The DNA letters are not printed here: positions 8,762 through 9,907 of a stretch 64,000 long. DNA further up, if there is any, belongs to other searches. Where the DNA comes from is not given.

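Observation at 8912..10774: Island cargo: AbiJ-like HEPN protein paired with a stand-alone PLD-like 'HDR' protein, a candidate two-gene defence module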

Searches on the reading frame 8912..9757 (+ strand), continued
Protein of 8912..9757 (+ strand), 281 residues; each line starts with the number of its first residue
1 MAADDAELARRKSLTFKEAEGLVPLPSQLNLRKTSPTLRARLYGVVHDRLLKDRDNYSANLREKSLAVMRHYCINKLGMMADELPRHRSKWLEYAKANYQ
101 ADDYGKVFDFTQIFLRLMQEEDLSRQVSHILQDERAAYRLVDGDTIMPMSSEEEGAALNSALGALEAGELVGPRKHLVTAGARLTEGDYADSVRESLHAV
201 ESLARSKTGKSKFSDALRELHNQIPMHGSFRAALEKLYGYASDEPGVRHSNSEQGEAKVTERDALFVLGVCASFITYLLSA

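Call 59: find_homologous_proteins(query=L123:10837-11565:-, max_evalue=0.00001)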
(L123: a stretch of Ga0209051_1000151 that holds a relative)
Query L123:10837-11565:- (242 aa): 742 proteins with E <= 0.00001 among 2907 candidates; the best 120 are listed.
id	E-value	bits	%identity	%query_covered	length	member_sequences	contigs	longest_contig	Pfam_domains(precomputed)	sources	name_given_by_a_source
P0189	7.7e-150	515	100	99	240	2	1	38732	-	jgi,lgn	-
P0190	2.8e-115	402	76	100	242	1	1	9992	-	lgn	-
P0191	6.1e-115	400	78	100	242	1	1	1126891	-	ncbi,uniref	ncbi:phosphatidylserine/phosphatidylglycerophosphate/cardiolipin synthase family protein [Bradyrhizo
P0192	4.5e-110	385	76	100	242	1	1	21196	-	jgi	jgi:hypothetical protein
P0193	1.5e-95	337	69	100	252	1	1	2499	-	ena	-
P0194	5.7e-94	332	67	100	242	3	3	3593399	-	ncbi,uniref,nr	ncbi:phosphatidylserine/phosphatidylglycerophosphate/cardiolipin synthase family protein [Ralstonia 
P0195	1.2e-93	331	69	100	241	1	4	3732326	-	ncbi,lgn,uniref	ncbi:hypothetical protein [Ralstonia pseudosolanacearum]|uniref:hypothetical protein n=1 Tax=Ralston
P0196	2.8e-93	330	68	100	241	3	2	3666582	-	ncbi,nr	ncbi:hypothetical protein [Ralstonia pseudosolanacearum]|nr:hypothetical protein [Ralstonia pseudoso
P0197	7.2e-93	328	68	100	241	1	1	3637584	-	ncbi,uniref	ncbi:hypothetical protein [Burkholderia arboris]|uniref:hypothetical protein n=1 Tax=Burkholderia ar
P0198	1.5e-92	327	68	100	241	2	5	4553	-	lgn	-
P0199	1.8e-92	327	67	100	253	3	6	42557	-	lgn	-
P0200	2.0e-92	327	66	100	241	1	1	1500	-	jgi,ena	jgi:hypothetical protein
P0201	1.1e-90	321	66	100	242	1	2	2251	-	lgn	-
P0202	3.4e-90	320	66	100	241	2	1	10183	-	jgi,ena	-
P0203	4.6e-90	319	64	100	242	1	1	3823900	-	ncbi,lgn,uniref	ncbi:hypothetical protein [Cupriavidus sp. Agwp_2]|uniref:hypothetical protein n=1 Tax=Cupriavidus s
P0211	7.6e-87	309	64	100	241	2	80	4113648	-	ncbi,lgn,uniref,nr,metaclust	ncbi:hypothetical protein X899_2456 [Burkholderia pseudomallei TSV 25]|uniref:hypothetical protein n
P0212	2.3e-85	304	68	93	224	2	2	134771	PF13091.13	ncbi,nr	ncbi:hypothetical protein [Ralstonia pseudosolanacearum]|nr:hypothetical protein [Ralstonia pseudoso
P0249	8.1e-73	263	51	99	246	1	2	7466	PF13091.13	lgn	-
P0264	1.4e-71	259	54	100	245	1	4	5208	PF13091.13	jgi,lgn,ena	-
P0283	2.2e-70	255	54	100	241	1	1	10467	PF13091.13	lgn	-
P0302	1.6e-68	249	50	100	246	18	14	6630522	PF13091.13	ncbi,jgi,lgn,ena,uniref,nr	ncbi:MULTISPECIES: phosphatidylserine/phosphatidylglycerophosphate/cardiolipin synthase family prote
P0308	2.5e-68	248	50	100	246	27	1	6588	PF13091.13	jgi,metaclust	metaclust:\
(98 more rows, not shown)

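Call 60: find_encoding_contigs(protein=P0191, flank=4000, max_places=2)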
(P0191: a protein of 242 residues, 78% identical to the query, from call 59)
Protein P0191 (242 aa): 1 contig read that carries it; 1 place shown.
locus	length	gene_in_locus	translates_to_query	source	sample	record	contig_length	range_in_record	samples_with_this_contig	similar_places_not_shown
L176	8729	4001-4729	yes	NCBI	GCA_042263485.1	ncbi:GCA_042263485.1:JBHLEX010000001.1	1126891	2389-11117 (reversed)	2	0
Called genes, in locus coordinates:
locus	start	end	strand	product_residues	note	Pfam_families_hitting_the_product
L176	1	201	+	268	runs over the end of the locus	PF13672:PP2C_2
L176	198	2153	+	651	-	PF00069:Pkinase (faint)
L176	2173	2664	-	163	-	-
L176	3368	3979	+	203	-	-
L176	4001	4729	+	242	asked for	-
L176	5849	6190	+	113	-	-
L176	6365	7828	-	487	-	PF00982:Glyco_transf_20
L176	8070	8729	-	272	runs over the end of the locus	PF02358:Trehalose_PPase, PF08282:Hydrolase_3 (faint)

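Call 61: find_encoding_contigs(protein=P0194, flank=4000, max_places=2)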
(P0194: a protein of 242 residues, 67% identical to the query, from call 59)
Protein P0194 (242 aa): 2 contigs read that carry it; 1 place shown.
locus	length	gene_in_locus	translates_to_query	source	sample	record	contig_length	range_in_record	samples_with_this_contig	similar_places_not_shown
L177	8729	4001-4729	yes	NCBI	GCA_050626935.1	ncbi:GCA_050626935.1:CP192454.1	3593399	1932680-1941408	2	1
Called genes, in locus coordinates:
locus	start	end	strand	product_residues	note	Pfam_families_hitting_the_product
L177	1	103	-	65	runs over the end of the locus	PF12728:HTH_17 (weak)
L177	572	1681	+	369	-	-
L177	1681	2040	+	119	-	-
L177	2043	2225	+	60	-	-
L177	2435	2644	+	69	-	-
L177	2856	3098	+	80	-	-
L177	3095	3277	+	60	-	-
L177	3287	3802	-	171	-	-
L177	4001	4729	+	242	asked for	-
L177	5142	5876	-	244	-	PF05988:DUF899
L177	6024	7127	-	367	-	PF03601:Cons_hypoth698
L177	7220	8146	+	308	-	PF00126:HTH_1, PF03466:LysR_substrate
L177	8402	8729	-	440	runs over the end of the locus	PF03390:2HCT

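Call 62: find_encoding_contigs(protein=P0211, flank=4000, max_places=3)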
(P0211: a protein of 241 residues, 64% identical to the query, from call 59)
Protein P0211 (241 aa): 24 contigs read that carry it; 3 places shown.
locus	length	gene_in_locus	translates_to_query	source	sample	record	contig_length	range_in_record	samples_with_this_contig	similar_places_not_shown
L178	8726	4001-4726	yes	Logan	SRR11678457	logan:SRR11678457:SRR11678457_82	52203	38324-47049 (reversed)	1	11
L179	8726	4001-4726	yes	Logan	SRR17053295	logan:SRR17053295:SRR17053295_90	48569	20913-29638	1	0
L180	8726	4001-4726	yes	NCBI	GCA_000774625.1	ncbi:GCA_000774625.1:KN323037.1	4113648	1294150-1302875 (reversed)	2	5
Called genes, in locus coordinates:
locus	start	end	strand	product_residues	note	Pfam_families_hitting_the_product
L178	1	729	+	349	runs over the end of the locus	-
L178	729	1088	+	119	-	-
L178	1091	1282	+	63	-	-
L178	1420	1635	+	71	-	-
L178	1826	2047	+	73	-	-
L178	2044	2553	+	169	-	-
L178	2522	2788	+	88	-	-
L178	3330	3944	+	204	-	-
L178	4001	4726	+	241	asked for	-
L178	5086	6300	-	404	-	PF00696:AA_kinase, PF01842:ACT, PF22468:ACT_9, PF13840:ACT_7, PF22468:ACT_9, PF01842:ACT (weak)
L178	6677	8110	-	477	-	PF01171:ATP_bind_3, PF09179:TilS, PF11734:TilS_C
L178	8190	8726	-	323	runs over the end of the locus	PF03255:ACCA, PF01039:Carboxyl_trans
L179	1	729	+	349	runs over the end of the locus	-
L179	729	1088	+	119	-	-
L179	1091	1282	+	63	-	-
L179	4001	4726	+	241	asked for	-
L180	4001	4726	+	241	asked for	-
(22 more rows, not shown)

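Call 63: find_encoding_contigs(protein=P0302, flank=4000, max_places=3)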
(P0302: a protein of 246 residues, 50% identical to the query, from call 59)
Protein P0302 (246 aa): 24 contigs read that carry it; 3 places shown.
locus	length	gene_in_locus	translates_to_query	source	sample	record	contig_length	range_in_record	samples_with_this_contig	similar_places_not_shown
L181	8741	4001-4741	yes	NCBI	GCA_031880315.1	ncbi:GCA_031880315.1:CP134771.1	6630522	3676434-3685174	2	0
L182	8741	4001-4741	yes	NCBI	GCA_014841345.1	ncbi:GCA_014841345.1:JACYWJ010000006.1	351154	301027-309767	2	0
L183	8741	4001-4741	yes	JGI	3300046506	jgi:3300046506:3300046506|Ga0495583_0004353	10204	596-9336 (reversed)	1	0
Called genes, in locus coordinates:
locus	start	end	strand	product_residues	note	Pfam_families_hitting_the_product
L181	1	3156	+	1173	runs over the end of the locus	PF00535:Glycos_transf_2 (weak)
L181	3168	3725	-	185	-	PF01078:Mg_chelatase, PF13335:Mg_chelatase_C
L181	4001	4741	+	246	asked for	PF13091:PLDc_2 (weak)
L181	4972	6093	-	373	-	PF00078:RVT_1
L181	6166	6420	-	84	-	-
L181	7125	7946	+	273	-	-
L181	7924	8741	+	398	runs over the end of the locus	PF12686:DUF3800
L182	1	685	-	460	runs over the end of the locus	PF01554:MatE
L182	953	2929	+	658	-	PF17201:Cache_3-Cache_2, PF02743:dCache_1 (weak), PF17202:sCache_3_3, PF17203:sCache_3_2 (weak), PF00672:HAMP, PF00015:MCPsignal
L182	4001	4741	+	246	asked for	PF13091:PLDc_2 (weak)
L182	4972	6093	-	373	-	PF00078:RVT_1 (weak)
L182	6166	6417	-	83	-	-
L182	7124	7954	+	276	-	-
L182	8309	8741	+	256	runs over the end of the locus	PF02146:SIR2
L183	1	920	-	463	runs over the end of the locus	PF00202:Aminotran_3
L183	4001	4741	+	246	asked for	PF13091:PLDc_2 (weak)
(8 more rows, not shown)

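Call 78: list_cluster_members(proteins=[P0121, P0001])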
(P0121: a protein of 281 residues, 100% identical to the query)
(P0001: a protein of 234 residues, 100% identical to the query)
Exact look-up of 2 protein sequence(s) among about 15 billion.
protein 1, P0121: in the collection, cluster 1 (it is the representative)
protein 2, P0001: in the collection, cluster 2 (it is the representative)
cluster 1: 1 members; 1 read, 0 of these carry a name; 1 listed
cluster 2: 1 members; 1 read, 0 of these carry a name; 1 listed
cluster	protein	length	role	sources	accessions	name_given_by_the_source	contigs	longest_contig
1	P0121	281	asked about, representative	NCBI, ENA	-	-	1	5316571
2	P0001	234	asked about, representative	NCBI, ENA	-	-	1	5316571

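Call 80: search_protein_families(library=pfam, alignment_id=A2, max_evalue=0.1)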
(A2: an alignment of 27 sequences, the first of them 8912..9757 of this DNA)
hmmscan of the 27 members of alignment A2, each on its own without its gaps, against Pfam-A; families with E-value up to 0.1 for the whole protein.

A. member 1, window:8912-9757:+ (281 aa): 1 family
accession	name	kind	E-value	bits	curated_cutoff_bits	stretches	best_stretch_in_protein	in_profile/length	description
PF18863.6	AbiJ_NTD4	-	6.1e-09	36.9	34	1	19-162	6-150/152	AbiJ N-terminal domain 4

B. families by the number of members that match (of 27 scanned): 12 families
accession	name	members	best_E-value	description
PF18863.6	AbiJ_NTD4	27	2.6e-15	AbiJ N-terminal domain 4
PF03343.18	SART-1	2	0.037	SART-1 family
PF09509.15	Hypoth_Ymh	2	0.06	Protein of unknown function (Hypoth_ymh)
PF14300.12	DMP19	1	0.0087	DMP19-like protein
PF17363.7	DUF5388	1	0.015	Family of unknown function (DUF5388)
PF10537.14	WAC_Acf1_DNA_bd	1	0.017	ATP-utilising chromatin assembly and remodelling N-terminal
PF06684.16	AA_synth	1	0.051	Amino acid synthesis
PF25410.1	PH_34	1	0.063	PH-like domain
PF25232.1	DUF7848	1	0.077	Domain of unknown function (DUF7848)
PF20142.4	Scaffold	1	0.09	Scaffold domain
PF14355.11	Abi_C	1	0.097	Abortive infection C-terminus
PF13779.11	DUF4175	1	0.098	Domain of unknown function (DUF4175)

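Call 85: search_protein_families(library=phrogs, proteins=[window:8912-9757:+], max_evalue=0.01)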
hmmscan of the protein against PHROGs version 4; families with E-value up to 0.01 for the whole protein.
window:8912-9757:+ (281 aa): 0 families

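Call 86: fold_search(model_id=the predicted structure, library=viral)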
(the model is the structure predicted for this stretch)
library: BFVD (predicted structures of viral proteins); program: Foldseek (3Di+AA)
matches with E <= 10: 88; with E <= 0.001: 0
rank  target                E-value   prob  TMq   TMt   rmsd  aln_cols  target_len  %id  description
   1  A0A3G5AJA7            4.5e-01  0.12  0.16  0.10  17.9       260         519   10  Endonuclease/exonuclease/phosphatase family protein [Satyrvirus sp.]
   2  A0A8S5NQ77            6.8e-01  0.25  0.24  0.29  18.6       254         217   11  Uncharacterized protein [Siphoviridae sp. ctpbe1]
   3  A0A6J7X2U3            1.0e+00  0.07  0.14  0.19  19.1       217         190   13  Uncharacterized protein [uncultured Caudovirales phage]
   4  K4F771                1.1e+00  0.08  0.15  0.18  17.6       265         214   11  Uncharacterized protein [Cronobacter phage vB_CsaM_GAP32]
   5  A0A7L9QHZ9            1.1e+00  0.06  0.16  0.13  22.8       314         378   13  (no name in the UniProt tables at hand)
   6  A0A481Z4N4            1.2e+00  0.09  0.18  0.21  17.2       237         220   12  Transcription initiation factor IIB [Pithovirus LCPAC201]
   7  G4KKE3                1.3e+00  0.06  0.16  0.13  19.1       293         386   11  (no name in the UniProt tables at hand)
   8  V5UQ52                1.4e+00  0.05  0.14  0.06  18.1       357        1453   11  Uncharacterized protein [Shigella phage pSb-1]
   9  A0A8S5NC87            1.6e+00  0.21  0.20  0.26  10.4       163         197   12  Uncharacterized protein [Siphoviridae sp. ctwWa4]
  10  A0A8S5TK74            1.6e+00  0.04  0.13  0.07  18.8       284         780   10  ATPase [Siphoviridae sp. ctwQT14]
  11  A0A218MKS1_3          1.7e+00  0.04  0.14  0.05  18.3       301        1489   11  Uncharacterized protein [uncultured virus]
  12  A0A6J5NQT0            1.8e+00  0.08  0.15  0.18  16.2       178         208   11  Uncharacterized protein [uncultured Caudovirales phage]
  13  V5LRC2                1.8e+00  0.04  0.14  0.13  22.0       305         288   10  (no name in the UniProt tables at hand)
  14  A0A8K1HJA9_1          2.3e+00  0.04  0.13  0.06  17.7       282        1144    7  RNA-directed RNA polymerase [Sichuan mosquito mivirus]
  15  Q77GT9                3.1e+00  0.06  0.14  0.22  13.7       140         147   11  Uncharacterized protein [Culex nigripalpus nucleopolyhedrovirus (isolate Florida/1997)]
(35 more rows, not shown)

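Call 91: search_protein_families(library=padloc, proteins=[L123:10837-11565:-, L106:4145-4918:+, P0194, P0211, P0302, L125:232-999:+], max_evalue=0.001)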
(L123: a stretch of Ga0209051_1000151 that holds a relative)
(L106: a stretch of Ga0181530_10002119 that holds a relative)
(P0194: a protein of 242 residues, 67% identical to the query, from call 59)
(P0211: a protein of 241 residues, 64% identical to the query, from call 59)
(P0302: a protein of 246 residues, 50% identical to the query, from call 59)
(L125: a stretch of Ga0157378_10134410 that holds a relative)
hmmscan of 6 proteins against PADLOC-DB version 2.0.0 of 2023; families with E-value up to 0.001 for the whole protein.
L123:10837-11565:- (242 aa): 2 families
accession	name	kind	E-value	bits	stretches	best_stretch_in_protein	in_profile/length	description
PDLC04869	PDC-S05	-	3e-16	57.5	1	88-223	164-290/306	-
PDLC04879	PDC-S05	-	1.3e-14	52.3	1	98-215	161-269/285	-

L106:4145-4918:+ (257 aa): 2 families
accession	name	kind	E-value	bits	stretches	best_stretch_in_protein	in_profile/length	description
PDLC04869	PDC-S05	-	6.5e-12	43.3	1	75-240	137-292/306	-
PDLC04879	PDC-S05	-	6e-09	33.8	1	110-227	158-266/285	-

P0194 (242 aa): 3 families
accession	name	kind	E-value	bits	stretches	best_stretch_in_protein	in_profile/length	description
PDLC04869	PDC-S05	-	7.8e-15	52.9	1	89-221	165-288/306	-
PDLC04879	PDC-S05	-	5.7e-13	47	1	94-213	158-267/285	-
PDLC03924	MkoC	-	0.00094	15.4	1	109-198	995-1090/1136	-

P0211 (241 aa): 2 families
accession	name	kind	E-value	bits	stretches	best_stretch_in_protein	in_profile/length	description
PDLC04869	PDC-S05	-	6.1e-15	53.2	1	88-222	165-290/306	-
PDLC04879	PDC-S05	-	1e-12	46.1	1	96-212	160-267/285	-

P0302 (246 aa): 2 families
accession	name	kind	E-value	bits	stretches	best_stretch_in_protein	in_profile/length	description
PDLC04869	PDC-S05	-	1.6e-13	48.5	1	91-231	164-295/306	-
PDLC04879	PDC-S05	-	3.8e-12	44.2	1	100-227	160-277/285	-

L125:232-999:+ (255 aa): 2 families
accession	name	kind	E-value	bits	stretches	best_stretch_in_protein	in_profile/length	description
PDLC04869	PDC-S05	-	5.3e-16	56.7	1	115-232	174-288/306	-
PDLC04879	PDC-S05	-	3.2e-14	51.1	1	109-224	155-267/285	-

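Call 95: find_encoding_contigs(protein=P0126, flank=5000, max_places=1)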
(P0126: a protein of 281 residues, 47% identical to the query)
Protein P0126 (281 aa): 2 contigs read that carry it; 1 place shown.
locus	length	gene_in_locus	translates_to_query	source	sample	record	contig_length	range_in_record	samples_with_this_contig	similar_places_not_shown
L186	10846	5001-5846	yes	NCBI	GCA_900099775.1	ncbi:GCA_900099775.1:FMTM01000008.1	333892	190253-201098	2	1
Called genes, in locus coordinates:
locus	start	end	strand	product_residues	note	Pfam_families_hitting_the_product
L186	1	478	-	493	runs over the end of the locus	-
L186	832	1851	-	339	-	PF00589:Phage_integrase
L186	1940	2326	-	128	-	PF12802:MarR_2 (faint)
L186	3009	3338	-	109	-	-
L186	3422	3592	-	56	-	-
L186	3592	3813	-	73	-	-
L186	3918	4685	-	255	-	PF17338:GP88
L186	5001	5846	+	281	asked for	PF18863:AbiJ_NTD4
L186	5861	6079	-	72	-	-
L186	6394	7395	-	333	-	PF18863:AbiJ_NTD4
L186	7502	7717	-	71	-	-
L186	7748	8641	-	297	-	-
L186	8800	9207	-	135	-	-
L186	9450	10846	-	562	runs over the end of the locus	PF22530:Terminase-T7_RNaseH-like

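Call 96: find_encoding_contigs(protein=P0129, flank=5000, max_places=1)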
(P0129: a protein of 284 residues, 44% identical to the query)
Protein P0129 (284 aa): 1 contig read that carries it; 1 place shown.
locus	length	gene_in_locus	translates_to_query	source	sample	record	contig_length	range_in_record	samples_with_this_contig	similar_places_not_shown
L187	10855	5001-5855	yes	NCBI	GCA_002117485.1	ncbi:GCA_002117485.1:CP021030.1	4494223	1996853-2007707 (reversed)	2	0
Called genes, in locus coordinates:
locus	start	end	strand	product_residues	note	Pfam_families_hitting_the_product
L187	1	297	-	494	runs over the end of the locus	-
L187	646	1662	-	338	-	PF00589:Phage_integrase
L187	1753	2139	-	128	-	PF12802:MarR_2 (faint)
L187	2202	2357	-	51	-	-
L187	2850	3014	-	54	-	-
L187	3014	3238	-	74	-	-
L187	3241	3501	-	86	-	-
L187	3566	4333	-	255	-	PF17338:GP88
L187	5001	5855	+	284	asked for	PF18863:AbiJ_NTD4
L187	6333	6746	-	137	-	-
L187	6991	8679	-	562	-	PF22530:Terminase-T7_RNaseH-like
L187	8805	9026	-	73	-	PF11123:DNA_Packaging_2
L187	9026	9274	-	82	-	-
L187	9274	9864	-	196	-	-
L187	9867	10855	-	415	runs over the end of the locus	PF03906:Phage_T7_tail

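Call 101: find_related_loci(query=A4, collection=viral_contigs, flank=6000)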
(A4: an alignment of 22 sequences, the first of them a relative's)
Query A4 (240 aa) in viral_contigs; peptide patterns used: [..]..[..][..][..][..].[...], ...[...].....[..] (x = any residue, [..] = any of these).
89 stretches matched a pattern; 4 encode a relative of the query (tblastn E <= 1e-3); 4 distinct loci.
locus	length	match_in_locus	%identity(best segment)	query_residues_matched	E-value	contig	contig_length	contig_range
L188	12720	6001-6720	51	1-237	4e-77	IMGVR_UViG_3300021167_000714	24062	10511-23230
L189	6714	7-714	49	1-237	7e-68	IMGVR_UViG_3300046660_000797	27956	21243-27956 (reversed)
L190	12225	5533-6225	45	1-234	2e-55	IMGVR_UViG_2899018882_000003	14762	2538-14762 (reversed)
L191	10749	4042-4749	40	2-235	4e-50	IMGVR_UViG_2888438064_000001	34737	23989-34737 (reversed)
